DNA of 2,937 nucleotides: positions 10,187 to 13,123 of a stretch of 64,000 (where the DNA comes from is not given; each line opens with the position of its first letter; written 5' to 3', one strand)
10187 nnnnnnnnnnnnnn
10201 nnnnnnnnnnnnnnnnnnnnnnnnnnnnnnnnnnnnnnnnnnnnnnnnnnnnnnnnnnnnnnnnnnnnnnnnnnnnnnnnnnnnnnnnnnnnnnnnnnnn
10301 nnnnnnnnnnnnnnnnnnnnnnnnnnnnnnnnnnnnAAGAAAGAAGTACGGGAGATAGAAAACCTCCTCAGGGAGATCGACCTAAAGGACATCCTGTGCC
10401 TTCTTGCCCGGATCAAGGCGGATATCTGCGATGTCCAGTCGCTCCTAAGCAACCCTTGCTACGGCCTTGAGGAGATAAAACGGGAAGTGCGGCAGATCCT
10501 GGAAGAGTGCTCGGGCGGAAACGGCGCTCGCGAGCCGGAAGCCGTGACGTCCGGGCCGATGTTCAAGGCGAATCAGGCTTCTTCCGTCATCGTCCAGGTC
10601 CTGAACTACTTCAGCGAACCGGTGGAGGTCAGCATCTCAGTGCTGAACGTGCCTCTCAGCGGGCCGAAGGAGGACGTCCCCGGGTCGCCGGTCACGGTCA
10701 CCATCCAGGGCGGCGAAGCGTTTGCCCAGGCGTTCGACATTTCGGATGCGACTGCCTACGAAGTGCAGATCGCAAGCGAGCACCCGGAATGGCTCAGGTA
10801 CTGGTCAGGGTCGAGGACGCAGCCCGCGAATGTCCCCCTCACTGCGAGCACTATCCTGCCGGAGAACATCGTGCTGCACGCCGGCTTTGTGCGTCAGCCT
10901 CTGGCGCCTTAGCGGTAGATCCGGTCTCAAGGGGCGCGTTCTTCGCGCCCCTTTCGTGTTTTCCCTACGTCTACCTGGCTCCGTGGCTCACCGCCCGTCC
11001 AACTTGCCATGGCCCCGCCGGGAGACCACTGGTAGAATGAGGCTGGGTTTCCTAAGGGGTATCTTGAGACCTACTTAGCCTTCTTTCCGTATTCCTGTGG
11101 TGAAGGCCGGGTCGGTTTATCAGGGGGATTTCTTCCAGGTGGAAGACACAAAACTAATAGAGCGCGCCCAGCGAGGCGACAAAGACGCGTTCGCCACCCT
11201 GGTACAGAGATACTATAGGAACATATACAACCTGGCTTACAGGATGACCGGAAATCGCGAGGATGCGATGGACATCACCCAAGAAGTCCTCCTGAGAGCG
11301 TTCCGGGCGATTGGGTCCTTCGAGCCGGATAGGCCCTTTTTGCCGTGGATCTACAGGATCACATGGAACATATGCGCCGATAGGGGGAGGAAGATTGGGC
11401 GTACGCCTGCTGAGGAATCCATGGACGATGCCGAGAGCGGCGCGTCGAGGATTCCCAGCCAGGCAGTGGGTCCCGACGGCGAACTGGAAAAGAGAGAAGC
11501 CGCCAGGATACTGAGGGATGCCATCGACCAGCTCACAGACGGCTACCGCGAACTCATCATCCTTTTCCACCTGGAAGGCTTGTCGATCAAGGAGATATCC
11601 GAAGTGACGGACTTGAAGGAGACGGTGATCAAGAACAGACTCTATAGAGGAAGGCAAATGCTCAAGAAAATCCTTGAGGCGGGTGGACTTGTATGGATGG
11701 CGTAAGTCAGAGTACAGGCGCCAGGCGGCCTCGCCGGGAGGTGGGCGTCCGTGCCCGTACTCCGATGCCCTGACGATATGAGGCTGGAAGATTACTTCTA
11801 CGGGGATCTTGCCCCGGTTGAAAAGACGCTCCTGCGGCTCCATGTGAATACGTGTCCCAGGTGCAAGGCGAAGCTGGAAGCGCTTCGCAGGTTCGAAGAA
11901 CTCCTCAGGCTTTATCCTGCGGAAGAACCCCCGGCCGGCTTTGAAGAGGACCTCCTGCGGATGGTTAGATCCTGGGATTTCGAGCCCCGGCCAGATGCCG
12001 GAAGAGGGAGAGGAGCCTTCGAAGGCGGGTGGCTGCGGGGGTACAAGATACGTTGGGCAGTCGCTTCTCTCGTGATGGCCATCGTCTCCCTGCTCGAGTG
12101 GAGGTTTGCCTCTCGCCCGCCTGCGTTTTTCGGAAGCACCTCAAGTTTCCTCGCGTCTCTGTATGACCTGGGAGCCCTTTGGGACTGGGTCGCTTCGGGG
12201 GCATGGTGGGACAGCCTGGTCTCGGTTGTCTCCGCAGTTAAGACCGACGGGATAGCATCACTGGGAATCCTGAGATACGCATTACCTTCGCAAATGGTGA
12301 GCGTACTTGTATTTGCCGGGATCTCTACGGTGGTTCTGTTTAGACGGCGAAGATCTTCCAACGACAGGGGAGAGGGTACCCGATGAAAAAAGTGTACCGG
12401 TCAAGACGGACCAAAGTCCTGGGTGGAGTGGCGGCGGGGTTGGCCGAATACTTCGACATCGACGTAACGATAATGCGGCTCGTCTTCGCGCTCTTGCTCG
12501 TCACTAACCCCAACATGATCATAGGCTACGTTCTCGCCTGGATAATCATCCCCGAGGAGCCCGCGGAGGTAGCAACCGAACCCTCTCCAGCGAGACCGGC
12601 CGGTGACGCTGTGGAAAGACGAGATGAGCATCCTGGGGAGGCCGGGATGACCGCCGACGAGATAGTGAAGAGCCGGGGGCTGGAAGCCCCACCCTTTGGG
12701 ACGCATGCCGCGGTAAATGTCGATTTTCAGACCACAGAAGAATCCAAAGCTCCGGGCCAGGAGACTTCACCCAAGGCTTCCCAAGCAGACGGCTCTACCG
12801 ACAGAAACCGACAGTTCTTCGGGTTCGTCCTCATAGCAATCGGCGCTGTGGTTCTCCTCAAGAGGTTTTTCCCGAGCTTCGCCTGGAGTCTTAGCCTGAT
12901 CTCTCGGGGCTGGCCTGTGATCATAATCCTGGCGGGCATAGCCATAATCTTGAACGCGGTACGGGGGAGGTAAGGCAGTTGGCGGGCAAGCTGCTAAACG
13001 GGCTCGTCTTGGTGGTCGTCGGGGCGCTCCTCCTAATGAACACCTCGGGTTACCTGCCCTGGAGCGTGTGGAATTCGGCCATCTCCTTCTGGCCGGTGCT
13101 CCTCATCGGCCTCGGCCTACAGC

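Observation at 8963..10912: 649-aa protein built from ~10 tandem 47-aa (141-bp) amphipathic repeats with a distinct beta-rich C-terminal domain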

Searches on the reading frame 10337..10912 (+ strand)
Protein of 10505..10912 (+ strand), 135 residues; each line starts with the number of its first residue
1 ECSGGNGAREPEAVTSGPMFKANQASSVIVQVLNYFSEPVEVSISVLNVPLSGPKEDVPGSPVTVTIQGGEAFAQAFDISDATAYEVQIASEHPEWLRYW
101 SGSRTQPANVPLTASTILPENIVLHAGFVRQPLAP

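Call 5: search_protein_families(library=pfam, proteins=[window:10505-10912:+], max_evalue=10)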
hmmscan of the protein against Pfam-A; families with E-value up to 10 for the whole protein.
window:10505-10912:+ (135 aa): 1 family
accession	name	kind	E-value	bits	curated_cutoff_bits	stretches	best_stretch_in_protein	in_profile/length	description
PF07732.21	Cu-oxidase_3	-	0.018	15.5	21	1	17-81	26-89/119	Multicopper oxidase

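Call 6: search_protein_families(library=ncbifam, proteins=[window:10505-10912:+], max_evalue=10)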
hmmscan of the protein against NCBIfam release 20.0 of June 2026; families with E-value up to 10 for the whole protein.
window:10505-10912:+ (135 aa): 1 family
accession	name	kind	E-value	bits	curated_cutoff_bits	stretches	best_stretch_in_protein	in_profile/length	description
NF040633.1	FadD32_Coryne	exception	0.055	11.7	875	1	82-132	191-242/614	FadD32-like long-chain-fatty-acid--AMP ligase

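Call 25: search_protein_families(library=pfam, alignment_id=A2, max_evalue=1)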
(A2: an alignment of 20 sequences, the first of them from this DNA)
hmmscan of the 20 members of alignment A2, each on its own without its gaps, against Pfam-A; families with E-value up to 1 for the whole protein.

A. member 1, seq(123 aa): 1 family
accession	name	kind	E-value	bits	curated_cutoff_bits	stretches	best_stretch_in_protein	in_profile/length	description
PF07732.21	Cu-oxidase_3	-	0.015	15.8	21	1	5-69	26-89/119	Multicopper oxidase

B. families by the number of members that match (of 20 scanned): 12 families
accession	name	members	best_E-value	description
PF17189.10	Glyco_hydro_30C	3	0.012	Glycosyl hydrolase family 30 beta sandwich domain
PF17786.7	Mannosidase_ig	1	0.00023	Mannosidase Ig/CBM-like domain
PF07732.21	Cu-oxidase_3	1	0.015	Multicopper oxidase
PF11849.14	DUF3369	1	0.018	Domain of unknown function (DUF3369)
PF23132.1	DUF7049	1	0.025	Domain of unknown function (DUF7049)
PF22026.2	Alpha-amylase_C_2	1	0.056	Alpha-amylase C-terminal domain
PF11614.14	FixG_C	1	0.063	IG-like fold at C-terminal of FixG, putative oxidoreductase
PF12373.13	Msg2_C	1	0.067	Major surface glycoprotein 2 C terminal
PF07610.17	DUF1573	1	0.097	Protein of unknown function (DUF1573)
PF02368.24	Big_2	1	0.15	Bacterial Ig-like domain (group 2)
PF10365.15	DUF2436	1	0.21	Domain of unknown function (DUF2436)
PF18540.6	DUF5626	1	0.22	Domain of unknown function (DUF5626)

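Call 26: find_homologous_proteins(query=A2, max_evalue=0.001)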
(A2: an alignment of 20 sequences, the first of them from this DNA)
Query A2 (20 sequences) (123 aa, profile of the alignment): 1 proteins with E <= 0.001 among 1485 candidates.
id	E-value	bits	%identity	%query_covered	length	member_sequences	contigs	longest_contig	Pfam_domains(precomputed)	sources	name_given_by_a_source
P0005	6.2e-29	118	74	99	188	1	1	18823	-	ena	-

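Call 39: predict_structure(alignment_id=A4)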
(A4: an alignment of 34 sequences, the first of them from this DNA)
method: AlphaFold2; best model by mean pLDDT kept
length: 153 residues; sequences in the alignment: 34
mean_pLDDT: 92.5   pTM: 0.79
mean pLDDT of the five models: 92.5, 92.1, 91.7, 91.4, 90.7
residues with pLDDT >= 90: 122; 70-90: 20; 50-70: 11; < 50: 0
segments of 3 or more residues with pLDDT < 50: none
pLDDT, mean of each block of 10 residues (from residue 1): 79 84 69 97 98 98 97 97 98 98 97 97 95 95 95 68
secondary structure, 60 per line:
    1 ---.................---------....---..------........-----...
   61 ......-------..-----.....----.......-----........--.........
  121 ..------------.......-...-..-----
elements in order: H4-20 E30-33 E45-52 E58-66 E81-85 E90-96 E102-109 E115-122 E135-141

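Call 42: fold_search(model_id=the predicted structure, library=pdb)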
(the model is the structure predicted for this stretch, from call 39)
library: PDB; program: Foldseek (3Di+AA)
matches with E <= 10: 1727; with E <= 0.001: 2
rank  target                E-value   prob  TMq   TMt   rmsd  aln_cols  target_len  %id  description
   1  7tok_A                3.9e-04  1.00  0.33  0.38  14.2       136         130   14  Crystal structure of the CBM domain of carbohydrate esterase FjoAcXE (released 2022-04-13)
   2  1nc7_B                5.2e-04  1.00  0.45  0.56   6.0       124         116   10  Crystal Structure of Thermotoga maritima 1070 (released 2003-07-01)
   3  2ii7_C                3.2e-03  1.00  0.32  0.43   4.3        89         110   13  Anabaena sensory rhodopsin transducer (released 2007-03-20)
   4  4yu5_B                5.9e-03  0.97  0.37  0.11  10.3       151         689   11  Crystal structure of selenomethionine variant of Bacillus anthracis immune inhibitor A2 peptidase zymogen (released 2015-10-28)
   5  1lr5_A                6.3e-03  0.44  0.17  0.16  14.8       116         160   15  Crystal structure of auxin binding protein (released 2002-06-19)
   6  5a3l_C                7.0e-03  0.95  0.32  0.26   7.1       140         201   10  Structure of Cea1A in complex with N-Acetylglucosamine (released 2016-06-29)
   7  1lr5_B                7.0e-03  0.44  0.18  0.17  15.0       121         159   16  Crystal structure of auxin binding protein (released 2002-06-19)
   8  4zob_B                7.4e-03  0.57  0.24  0.08  13.2       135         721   14  Crystal Structure of beta-glucosidase from Listeria innocua in complex with gluconolactone (released 2016-05-18)
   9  4yu5_A                7.8e-03  0.96  0.38  0.11  10.8       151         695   10  Crystal structure of selenomethionine variant of Bacillus anthracis immune inhibitor A2 peptidase zymogen (released 2015-10-28)
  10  2ii7_B                9.2e-03  1.00  0.33  0.42   4.8        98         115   14  Anabaena sensory rhodopsin transducer (released 2007-03-20)
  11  3o0l_B                1.2e-02  1.00  0.38  0.50   4.6        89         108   13  Crystal structure of a Pfam DUF1425 family member (Shew_1734) from Shewanella sp. pv-4 at 1.81 a resolution (released 2010-08-04)
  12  2ii7_A                1.2e-02  1.00  0.34  0.44   4.7        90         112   16  Anabaena sensory rhodopsin transducer (released 2007-03-20)
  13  8qfo_A                1.2e-02  0.13  0.14  0.14  16.1       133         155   12  Ergothioneine dioxygenase, variant Y149F, from Thermocatellispora tengchongensis in complex with manganese (released 2023-12-27)
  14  2ii7_D                1.3e-02  0.98  0.33  0.45   8.5       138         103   14  Anabaena sensory rhodopsin transducer (released 2007-03-20)
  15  8xrt_D                1.4e-02  0.89  0.30  0.09   7.4       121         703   12  The crystal structure of a GH3 enzyme CcBgl3B (released 2024-04-10)
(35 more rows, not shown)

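Call 64: search_protein_families(library=pfam, proteins=[P0006, P0007, P0009, P0049, P0056, P0043, P0052, P0054], max_evalue=0.1)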
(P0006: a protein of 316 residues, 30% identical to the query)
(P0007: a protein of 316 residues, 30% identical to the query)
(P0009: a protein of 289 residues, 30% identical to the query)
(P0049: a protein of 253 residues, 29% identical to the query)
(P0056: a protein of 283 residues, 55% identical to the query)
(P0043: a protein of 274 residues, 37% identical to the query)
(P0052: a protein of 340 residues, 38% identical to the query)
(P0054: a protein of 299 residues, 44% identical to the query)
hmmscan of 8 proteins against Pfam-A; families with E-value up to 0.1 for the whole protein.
P0006 (316 aa): 49 families (the best 25 are shown)
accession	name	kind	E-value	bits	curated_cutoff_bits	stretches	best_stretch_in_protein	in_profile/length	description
PF05531.17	NPV_P10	-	2.8e-12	47.4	29.8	4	90-147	6-66/75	Nucleopolyhedrovirus P10 protein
PF07889.17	DUF1664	-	1e-08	35.7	34.6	2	115-191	47-120/124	Protein of unknown function (DUF1664)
PF05377.16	FlaC_arch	-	4.9e-08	33.7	27.8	3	160-195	2-37/55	Flagella accessory protein C (FlaC)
PF06009.19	Laminin_II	-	2.9e-06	27.8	33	2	94-186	2-97/138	Laminin Domain II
PF13851.11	GAS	-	7.7e-06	25.9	32.3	1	92-192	30-133/200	Growth-arrest specific micro-tubule binding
PF06160.17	EzrA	-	1.2e-05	24.3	39.6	1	90-157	353-420/557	Septation ring formation regulator, EzrA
PF00261.25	Tropomyosin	-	6.3e-05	23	38.6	1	49-174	114-239/242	Tropomyosin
PF13166.12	AAA_13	-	9.9e-05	21.7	36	2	91-142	419-470/713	AAA domain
PF12795.12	MscS_porin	-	0.00019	21.6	34.4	1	50-152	34-142/238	Mechanosensitive ion channel porin domain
PF04513.17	Baculo_PEP_C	-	0.00029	21.3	38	1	119-222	34-128/140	Baculovirus polyhedron envelope protein, PEP, C terminus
PF04108.17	ATG17_like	-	0.00029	20.8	43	1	48-233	58-222/355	Autophagy protein ATG17-like domain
PF05557.18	MAD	-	0.00041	19.3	30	1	69-191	85-199/661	Mitotic checkpoint protein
PF05911.16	FPP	-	0.00044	19.1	40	1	33-191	658-816/871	Filament-like plant protein, long coiled-coil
PF19220.6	Rod_CreS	-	0.00047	19.8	100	1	94-189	5-100/359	Crescentin, rod domain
PF00038.26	Filament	-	0.00051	20.2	40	1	111-190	198-274/313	Intermediate filament protein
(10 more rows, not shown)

P0007 (316 aa): 32 families (the best 25 are shown)
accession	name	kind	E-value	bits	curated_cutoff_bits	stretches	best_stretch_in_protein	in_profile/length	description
PF05531.17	NPV_P10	-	1.1e-08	35.9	29.8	2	50-105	8-66/75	Nucleopolyhedrovirus P10 protein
PF07889.17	DUF1664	-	2.7e-07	31.1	34.6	1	92-148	63-119/124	Protein of unknown function (DUF1664)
PF10458.14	Val_tRNA-synt_C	-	1.1e-06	29.2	25.9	0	90-109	13-32/66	Valyl tRNA synthetase tRNA binding arm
PF05377.16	FlaC_arch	-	1.6e-06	28.9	27.8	1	160-191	2-33/55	Flagella accessory protein C (FlaC)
PF06009.19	Laminin_II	-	3.2e-05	24.4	33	0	48-121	19-95/138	Laminin Domain II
PF06160.17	EzrA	-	0.00017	20.5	39.6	1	48-184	353-491/557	Septation ring formation regulator, EzrA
PF24627.1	PUMA_CC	-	0.00029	21.2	30.1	1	137-189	15-67/74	PUMA coiled-coil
PF19220.6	Rod_CreS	-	0.00099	18.7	100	0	112-186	30-104/359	Crescentin, rod domain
PF05557.18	MAD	-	0.0011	17.8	30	0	113-188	108-179/661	Mitotic checkpoint protein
PF00261.25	Tropomyosin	-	0.0013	18.6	38.6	1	50-106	178-234/242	Tropomyosin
PF00038.26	Filament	-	0.0016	18.6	40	0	49-125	199-272/313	Intermediate filament protein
PF24341.1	OB_DEPS-1_6th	-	0.0033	17.4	27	0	74-98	9-33/69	P-granule-associated protein DEPS-1, sixth OB-fold domain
PF19111.5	DUF5798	-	0.0046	17.6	27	0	130-189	1-60/89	Family of unknown function (DUF5798)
PF24922.1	ACBP4_C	-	0.0058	17.3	31.2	0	52-139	2-85/105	Acyl-CoA-binding domain-containing protein 4-6, C-terminal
PF02650.20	HTH_WhiA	-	0.0082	17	27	0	42-76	29-64/84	WhiA C-terminal HTH domain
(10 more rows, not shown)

P0009 (289 aa): 15 families
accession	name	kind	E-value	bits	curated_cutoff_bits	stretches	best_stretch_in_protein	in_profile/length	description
PF05531.17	NPV_P10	-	1.1e-05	26.2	29.8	1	104-165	6-71/75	Nucleopolyhedrovirus P10 protein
PF06818.20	Fez1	-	6.3e-05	24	34.4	1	64-161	14-111/199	Fez1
PF07889.17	DUF1664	-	0.00031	21.2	34.6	2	106-163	63-120/124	Protein of unknown function (DUF1664)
PF24627.1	PUMA_CC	-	0.00056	20.3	30.1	1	109-162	1-54/74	PUMA coiled-coil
PF06009.19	Laminin_II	-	0.001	19.5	33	0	106-163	14-71/138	Laminin Domain II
PF13851.11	GAS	-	0.0011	18.8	32.3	1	63-164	29-133/200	Growth-arrest specific micro-tubule binding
PF10303.14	DUF2408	-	0.0017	19.4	25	0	112-197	2-84/130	Protein of unknown function (DUF2408)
PF06160.17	EzrA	-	0.0079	15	39.6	0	104-157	77-128/557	Septation ring formation regulator, EzrA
PF13166.12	AAA_13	-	0.02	14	36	0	87-156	389-470/713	AAA domain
PF00015.26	MCPsignal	-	0.027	14.7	34.6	0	63-138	89-164/172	Methyl-accepting chemotaxis protein (MCP) signalling domain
PF19220.6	Rod_CreS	-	0.028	13.9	100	1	67-159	6-98/359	Crescentin, rod domain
PF05557.18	MAD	-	0.047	12.5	30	1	62-161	85-180/661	Mitotic checkpoint protein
PF05377.16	FlaC_arch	-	0.057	14.3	27.8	1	132-163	2-33/55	Flagella accessory protein C (FlaC)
PF04108.17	ATG17_like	-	0.08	12.8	43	0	86-188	121-203/355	Autophagy protein ATG17-like domain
PF08700.17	VPS51_Exo84_N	-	0.091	13.3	24.2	0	125-158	53-86/87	Vps51/EXO84/COG1 N-terminal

P0049 (253 aa): 1 family
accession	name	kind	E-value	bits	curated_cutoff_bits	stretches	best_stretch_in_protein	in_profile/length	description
PF07452.17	CHRD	-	6.6e-32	111.3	24.1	1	137-250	3-117/117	CHRD domain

P0056 (283 aa): 1 family
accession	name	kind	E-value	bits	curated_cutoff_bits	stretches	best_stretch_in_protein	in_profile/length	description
PF19912.4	DUF6385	-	5.8e-07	29.9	26.8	1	183-219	1-37/82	Domain of unknown function (DUF6385)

P0043 (274 aa): 8 families
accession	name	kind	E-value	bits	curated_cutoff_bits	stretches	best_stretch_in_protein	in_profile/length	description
PF07889.17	DUF1664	-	0.00062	20.2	34.6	0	41-98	61-118/124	Protein of unknown function (DUF1664)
PF05531.17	NPV_P10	-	0.00066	20.6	29.8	0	106-167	15-65/75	Nucleopolyhedrovirus P10 protein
PF23991.1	DUF7310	-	0.00086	20.2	40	1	108-163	2-63/83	Coiled-coil region of unknown function (DUF7310)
PF05377.16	FlaC_arch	-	0.011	16.6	27.8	0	84-120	3-39/55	Flagella accessory protein C (FlaC)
PF20379.3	DUF6674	-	0.017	15.2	28.5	1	39-112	22-90/251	Family of unknown function (DUF6674)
PF07705.17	CARDB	-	0.04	14.6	22.7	1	191-252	22-82/101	CARDB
PF06160.17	EzrA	-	0.059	12.1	39.6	0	34-159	273-408/557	Septation ring formation regulator, EzrA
PF13166.12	AAA_13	-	0.081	12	36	0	33-95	410-471/713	AAA domain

P0052 (340 aa): 13 families
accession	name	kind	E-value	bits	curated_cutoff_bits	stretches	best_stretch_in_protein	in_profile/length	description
PF05377.16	FlaC_arch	-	3.7e-07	30.9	27.8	1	177-208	2-33/55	Flagella accessory protein C (FlaC)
PF05531.17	NPV_P10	-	1.5e-06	29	29.8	1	70-124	6-62/75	Nucleopolyhedrovirus P10 protein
PF04513.17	Baculo_PEP_C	-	4.8e-05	23.9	38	2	40-133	35-121/140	Baculovirus polyhedron envelope protein, PEP, C terminus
PF23991.1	DUF7310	-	0.00045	21.1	40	1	113-185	5-75/83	Coiled-coil region of unknown function (DUF7310)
PF06705.16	SF-assemblin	-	0.00054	19.8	30.6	1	76-203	63-189/247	SF-assemblin/beta giardin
PF07889.17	DUF1664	-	0.0012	19.3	34.6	0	116-201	35-120/124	Protein of unknown function (DUF1664)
PF00715.22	IL2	-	0.0024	18.3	26.2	0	19-151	6-131/145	Interleukin 2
PF10779.14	XhlA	-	0.0044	17.6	34.7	1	72-134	1-62/67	Haemolysin XhlA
PF06810.17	Phage_scaffold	-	0.017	15.5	35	0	37-151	12-128/170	Phage capsid assembly scaffolding protein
PF08581.15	Tup_N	-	0.042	14.6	28.7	0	163-209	6-52/77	Tup N-terminal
PF06009.19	Laminin_II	-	0.078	13.4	33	0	122-205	13-99/138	Laminin Domain II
PF13166.12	AAA_13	-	0.093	11.8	36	0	72-206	325-461/713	AAA domain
PF18904.5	DUF5660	-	0.096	13.3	24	0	191-228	10-48/109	Domain of unknown function (DUF5660)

P0054 (299 aa): 4 families
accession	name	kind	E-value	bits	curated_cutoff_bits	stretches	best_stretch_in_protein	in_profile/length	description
PF16088.10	BORCS7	-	0.016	15.9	27.3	0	65-117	48-100/103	BLOC-1-related complex sub-unit 7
PF05859.17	Mis12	-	0.059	13.5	25.7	1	43-141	82-177/231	Mis12 protein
PF15397.11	DUF4618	-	0.07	13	34.9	1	58-138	76-157/258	Domain of unknown function (DUF4618)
PF11727.13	ISG65-75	-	0.092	12.4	25.1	0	39-137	32-135/281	Invariant surface glycoprotein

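Call 75: search_protein_families(library=phrogs, proteins=[P0006, P0010], max_evalue=0.01)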
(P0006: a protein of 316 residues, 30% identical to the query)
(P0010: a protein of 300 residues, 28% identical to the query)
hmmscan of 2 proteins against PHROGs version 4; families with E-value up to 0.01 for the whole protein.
P0006 (316 aa): 31 families (the best 25 are shown)
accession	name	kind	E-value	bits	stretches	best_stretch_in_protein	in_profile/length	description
phrog_5328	-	unknown function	9.9e-14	52.6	3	49-143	5-99/101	-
phrog_5553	-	unknown function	4.1e-12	47.3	4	48-126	9-87/114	-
phrog_1272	-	tail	2.5e-09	36.5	1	48-223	93-265/1606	tail length tape measure protein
phrog_5225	-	unknown function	2.1e-07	32.2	0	56-105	10-60/92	-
phrog_4704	-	tail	3e-07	30.5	1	49-190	34-174/625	tail length tape measure protein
phrog_1533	-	tail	4e-07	28.9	1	48-190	32-194/1688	tail length tape measure protein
phrog_77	-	DNA, RNA and nucleotide metabolism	9.2e-07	28.7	1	48-227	653-815/967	SbcC-like subunit of palindrome specific endonuclease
phrog_7330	-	unknown function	1.8e-06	29.1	0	110-147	43-80/82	-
phrog_24575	-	unknown function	2.1e-05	25.5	0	123-153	22-52/66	-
phrog_1535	-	tail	6.6e-05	22.2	1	63-224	68-231/1152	tail length tape measure protein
phrog_167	-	tail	7.8e-05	21.5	1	50-188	100-227/1555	tail length tape measure protein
phrog_1620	-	moron, auxiliary metabolic gene and host takeover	0.00011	23.2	0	116-186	128-198/200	Hdf-like antirestriction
phrog_31956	-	unknown function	0.00017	21.8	0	91-166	395-470/596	-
phrog_1009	-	unknown function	0.00021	22.3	0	111-166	43-98/103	-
phrog_1219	-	tail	0.00025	21.8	0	101-181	60-140/233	tail needle protein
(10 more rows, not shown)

P0010 (300 aa): 0 families

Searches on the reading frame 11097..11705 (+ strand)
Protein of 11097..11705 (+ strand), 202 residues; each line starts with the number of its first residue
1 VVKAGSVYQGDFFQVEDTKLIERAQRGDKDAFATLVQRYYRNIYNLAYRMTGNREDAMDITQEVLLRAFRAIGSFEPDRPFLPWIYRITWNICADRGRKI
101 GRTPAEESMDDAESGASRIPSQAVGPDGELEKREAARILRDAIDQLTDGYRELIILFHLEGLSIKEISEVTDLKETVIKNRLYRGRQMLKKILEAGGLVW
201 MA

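Call 18: search_protein_families(library=pfam, proteins=[window:11097-11705:+], max_evalue=0.01)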
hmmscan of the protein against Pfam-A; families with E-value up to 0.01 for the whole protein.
window:11097-11705:+ (202 aa): 5 families
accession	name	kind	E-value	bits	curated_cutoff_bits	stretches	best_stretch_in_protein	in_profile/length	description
PF04542.20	Sigma70_r2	-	3.8e-19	68.7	24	1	35-102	1-70/71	Sigma-70 region 2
PF08281.18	Sigma70_r4_2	-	3.1e-14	52.8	25.7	1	137-189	2-54/54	Sigma-70, region 4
PF12645.13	HTH_16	-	3.1e-06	27.7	22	1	19-74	2-63/65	Helix-turn-helix domain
PF07638.17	Sigma70_ECF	-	3.7e-06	27.4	21.1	0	18-69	5-54/185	ECF sigma factor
PF04545.22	Sigma70_r4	-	0.0001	22.2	24.1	1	142-191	1-50/50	Sigma-70, region 4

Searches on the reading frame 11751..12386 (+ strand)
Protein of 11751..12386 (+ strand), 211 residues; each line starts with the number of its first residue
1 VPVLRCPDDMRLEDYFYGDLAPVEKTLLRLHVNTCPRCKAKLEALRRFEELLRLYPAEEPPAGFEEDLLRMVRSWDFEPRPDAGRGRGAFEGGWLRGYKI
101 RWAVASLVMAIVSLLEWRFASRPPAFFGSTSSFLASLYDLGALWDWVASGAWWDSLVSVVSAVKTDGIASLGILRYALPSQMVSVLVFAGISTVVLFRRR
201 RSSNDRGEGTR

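Call 18: search_protein_families(library=pfam, proteins=[window:11751-12386:+], max_evalue=0.01)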
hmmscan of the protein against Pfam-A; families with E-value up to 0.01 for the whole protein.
window:11751-12386:+ (211 aa): 1 family
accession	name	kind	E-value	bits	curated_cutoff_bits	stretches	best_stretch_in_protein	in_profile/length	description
PF13490.11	zf-HC2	-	0.00022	21.7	22.2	1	11-38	7-34/35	Putative zinc-finger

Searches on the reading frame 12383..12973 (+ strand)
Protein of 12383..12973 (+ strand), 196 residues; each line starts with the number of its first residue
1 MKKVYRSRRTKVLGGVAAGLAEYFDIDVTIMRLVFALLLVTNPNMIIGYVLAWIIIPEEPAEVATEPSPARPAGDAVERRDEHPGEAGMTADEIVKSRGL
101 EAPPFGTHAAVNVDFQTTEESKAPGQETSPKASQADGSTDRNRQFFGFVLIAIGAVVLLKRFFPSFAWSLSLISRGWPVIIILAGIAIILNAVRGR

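Call 18: search_protein_families(library=pfam, proteins=[window:12383-12973:+], max_evalue=0.01)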
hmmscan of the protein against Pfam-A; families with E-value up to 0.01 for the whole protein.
window:12383-12973:+ (196 aa): 3 families
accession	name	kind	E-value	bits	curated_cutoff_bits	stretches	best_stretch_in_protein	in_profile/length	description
PF04024.17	PspC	-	1.3e-21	76.6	25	1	2-59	1-58/58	PspC domain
PF18917.5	LiaI-LiaF-like_TM1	-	9.1e-08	32.5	27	1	145-189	2-42/42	LiaI-LiaF-like transmembrane region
PF22570.1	LiaF-TM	-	5.6e-05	24.4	27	1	145-191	1-44/98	LiaF transmembrane domain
